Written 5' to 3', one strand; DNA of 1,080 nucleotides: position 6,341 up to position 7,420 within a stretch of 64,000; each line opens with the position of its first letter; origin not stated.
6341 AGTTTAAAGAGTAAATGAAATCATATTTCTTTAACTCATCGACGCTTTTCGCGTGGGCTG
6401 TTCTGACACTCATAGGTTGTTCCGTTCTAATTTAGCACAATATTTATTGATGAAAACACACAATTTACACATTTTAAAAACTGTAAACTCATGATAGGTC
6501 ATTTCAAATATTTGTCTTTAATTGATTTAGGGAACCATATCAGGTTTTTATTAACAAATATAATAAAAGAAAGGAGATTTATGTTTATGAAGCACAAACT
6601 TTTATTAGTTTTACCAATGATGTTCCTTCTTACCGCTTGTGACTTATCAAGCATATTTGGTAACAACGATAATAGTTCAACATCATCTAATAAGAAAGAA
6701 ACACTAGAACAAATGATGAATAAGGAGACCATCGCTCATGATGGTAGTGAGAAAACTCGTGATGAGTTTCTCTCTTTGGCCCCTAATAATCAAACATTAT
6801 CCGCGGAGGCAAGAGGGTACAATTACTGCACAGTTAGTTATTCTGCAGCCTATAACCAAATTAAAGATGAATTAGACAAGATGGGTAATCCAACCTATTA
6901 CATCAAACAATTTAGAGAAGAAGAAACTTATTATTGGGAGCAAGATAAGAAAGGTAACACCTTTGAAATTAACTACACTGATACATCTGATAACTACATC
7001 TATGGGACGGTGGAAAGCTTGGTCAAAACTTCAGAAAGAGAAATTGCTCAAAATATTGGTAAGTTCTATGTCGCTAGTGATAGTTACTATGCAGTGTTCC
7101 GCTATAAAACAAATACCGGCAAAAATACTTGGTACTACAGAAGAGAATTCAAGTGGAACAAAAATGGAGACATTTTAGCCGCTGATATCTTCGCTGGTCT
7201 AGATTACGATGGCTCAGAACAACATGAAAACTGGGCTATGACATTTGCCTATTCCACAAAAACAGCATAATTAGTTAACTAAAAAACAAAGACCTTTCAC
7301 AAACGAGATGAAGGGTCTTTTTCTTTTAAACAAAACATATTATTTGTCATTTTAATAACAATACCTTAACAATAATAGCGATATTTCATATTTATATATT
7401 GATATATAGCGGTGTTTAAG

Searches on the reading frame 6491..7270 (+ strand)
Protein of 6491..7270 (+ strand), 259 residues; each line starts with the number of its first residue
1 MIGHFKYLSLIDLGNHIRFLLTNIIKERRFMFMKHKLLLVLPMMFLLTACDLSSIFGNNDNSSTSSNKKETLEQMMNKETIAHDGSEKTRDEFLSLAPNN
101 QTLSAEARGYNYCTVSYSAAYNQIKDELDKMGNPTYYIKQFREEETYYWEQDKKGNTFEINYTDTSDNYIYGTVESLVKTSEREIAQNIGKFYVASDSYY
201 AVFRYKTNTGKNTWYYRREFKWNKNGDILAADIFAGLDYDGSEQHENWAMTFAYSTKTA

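Call 6: search_protein_families(library=pfam, proteins=[window:6491-7270:+], max_evalue=0.01)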
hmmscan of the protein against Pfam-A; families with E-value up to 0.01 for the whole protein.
window:6491-7270:+ (259 aa): 0 families

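Call 7: search_protein_families(library=ncbifam, proteins=[window:6491-7270:+], max_evalue=1)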
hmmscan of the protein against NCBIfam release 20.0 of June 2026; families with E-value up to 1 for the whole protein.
window:6491-7270:+ (259 aa): 7 families
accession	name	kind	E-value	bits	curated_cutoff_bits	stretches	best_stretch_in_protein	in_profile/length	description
NF047879.1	catechol_SstD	exception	0.0099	14.9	450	1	34-87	3-57/343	ferrated catecholamine ABC transporter substrate-binding lipoprotein SstD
NF047482.1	OM_LenAB_fam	equivalog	0.021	14.2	300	1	66-173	94-198/230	endostatin-like outer membrane protein, LenA/LenB family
NF058647.1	lipo_LytA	equivalog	0.032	14.4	110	1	33-79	1-45/107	acidic lipoprotein LytA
NF041193.1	lipo_SP0191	subfamily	0.048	13.7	75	1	33-79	1-47/190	SP0191 family lipoprotein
NF053802.1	FPM13_fam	exception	0.16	12.1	210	1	135-178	43-87/113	FPM13 family metalloprotein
NF052634.1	Riean_0653_fam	subfamily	0.18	12.7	57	1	33-175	1-129/176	Riean_0653 family protein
NF011433.1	PRK14864.1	equivalog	0.64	10.3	100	1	156-215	31-91/98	biofilm peroxide resistance protein BsmA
